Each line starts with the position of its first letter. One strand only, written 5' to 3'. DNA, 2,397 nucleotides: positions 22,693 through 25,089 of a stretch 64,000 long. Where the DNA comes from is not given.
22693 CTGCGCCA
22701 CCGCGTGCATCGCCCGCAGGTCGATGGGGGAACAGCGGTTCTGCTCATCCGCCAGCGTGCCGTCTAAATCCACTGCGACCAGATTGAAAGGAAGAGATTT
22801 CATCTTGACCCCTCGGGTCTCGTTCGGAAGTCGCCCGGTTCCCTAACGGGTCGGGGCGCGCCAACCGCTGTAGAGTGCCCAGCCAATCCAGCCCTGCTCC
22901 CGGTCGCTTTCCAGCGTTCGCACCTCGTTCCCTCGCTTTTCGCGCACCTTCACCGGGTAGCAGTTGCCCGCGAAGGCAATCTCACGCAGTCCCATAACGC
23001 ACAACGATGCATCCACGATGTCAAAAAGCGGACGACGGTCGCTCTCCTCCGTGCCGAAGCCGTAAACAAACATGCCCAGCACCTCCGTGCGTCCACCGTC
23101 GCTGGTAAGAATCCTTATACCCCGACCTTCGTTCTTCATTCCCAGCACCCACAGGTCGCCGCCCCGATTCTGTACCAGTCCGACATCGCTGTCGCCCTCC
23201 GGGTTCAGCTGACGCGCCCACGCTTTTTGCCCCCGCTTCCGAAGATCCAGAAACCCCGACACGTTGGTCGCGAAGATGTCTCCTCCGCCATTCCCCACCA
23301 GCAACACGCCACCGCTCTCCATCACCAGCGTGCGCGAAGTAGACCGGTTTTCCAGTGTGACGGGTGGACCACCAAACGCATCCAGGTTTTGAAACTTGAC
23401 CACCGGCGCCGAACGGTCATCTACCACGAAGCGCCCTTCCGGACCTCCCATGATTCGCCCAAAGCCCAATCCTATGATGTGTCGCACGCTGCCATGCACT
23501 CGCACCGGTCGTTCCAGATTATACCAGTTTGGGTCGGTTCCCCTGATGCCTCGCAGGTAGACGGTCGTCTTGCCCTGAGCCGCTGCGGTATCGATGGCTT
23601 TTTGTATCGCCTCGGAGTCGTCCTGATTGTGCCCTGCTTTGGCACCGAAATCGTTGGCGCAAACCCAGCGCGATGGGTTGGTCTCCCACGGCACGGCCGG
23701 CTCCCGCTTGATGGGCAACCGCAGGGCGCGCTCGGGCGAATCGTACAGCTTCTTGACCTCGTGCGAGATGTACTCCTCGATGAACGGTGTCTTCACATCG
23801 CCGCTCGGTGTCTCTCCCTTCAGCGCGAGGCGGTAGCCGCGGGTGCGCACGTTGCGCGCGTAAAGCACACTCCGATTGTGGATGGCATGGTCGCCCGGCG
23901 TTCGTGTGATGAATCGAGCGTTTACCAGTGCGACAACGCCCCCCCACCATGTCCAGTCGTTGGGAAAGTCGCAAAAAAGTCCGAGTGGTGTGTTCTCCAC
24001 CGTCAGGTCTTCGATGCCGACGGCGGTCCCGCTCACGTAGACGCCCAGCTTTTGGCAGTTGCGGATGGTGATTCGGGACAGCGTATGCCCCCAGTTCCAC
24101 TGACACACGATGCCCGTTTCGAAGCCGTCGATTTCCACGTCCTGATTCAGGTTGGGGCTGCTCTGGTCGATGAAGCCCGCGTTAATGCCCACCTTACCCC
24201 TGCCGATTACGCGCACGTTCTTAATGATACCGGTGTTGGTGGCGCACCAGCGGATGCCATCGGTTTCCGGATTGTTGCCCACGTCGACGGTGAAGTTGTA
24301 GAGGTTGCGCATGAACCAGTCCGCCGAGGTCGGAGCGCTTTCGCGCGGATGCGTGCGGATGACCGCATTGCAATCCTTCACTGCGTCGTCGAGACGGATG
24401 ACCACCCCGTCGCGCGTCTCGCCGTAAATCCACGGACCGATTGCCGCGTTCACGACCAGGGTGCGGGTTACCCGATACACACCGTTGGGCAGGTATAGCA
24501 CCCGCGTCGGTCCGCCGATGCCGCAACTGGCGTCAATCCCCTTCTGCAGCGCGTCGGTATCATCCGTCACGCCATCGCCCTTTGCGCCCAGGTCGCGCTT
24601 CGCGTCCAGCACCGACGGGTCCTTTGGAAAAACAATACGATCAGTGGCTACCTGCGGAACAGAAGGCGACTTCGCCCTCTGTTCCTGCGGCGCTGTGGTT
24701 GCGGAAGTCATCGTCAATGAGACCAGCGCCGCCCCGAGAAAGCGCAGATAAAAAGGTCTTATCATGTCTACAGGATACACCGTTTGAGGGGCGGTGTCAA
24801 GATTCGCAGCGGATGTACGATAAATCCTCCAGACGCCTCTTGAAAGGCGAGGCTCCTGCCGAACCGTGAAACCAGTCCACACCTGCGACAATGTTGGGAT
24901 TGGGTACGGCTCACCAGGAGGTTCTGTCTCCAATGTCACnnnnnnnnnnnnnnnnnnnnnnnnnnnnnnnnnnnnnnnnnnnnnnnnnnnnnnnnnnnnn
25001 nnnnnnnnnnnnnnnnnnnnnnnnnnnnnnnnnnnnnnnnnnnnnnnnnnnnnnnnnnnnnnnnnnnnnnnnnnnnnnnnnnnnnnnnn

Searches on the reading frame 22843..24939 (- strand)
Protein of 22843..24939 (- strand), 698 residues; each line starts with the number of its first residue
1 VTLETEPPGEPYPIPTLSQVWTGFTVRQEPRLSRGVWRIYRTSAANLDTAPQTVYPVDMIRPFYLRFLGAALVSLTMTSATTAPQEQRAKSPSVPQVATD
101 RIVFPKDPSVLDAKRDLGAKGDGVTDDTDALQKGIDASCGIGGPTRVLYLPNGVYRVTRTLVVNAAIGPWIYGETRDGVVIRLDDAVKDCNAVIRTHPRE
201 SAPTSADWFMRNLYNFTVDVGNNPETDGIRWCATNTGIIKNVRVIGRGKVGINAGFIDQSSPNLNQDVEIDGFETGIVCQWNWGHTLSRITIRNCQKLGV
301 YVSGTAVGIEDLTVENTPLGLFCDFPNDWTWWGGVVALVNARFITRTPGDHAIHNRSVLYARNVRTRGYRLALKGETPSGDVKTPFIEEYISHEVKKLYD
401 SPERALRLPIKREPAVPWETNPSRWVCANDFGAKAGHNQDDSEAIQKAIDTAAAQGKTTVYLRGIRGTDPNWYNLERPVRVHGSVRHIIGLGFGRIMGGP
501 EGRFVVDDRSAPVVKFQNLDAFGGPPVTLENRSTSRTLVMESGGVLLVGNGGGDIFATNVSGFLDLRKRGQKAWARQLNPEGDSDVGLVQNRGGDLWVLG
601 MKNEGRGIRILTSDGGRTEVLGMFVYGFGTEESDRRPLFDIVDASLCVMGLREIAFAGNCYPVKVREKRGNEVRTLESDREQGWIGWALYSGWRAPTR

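Call 8: search_protein_families(library=pfam, max_evalue=0.001, proteins=[window:22843-24939:-])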
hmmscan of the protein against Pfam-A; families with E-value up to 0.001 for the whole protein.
window:22843-24939:- (698 aa): 1 family
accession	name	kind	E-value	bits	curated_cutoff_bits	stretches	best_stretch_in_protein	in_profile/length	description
PF12708.12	Pect-lyase_RHGA_epim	-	1.6e-25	90.6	27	2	115-320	5-211/213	Rhamnogalacturonase A/epimerase, pectate lyase-like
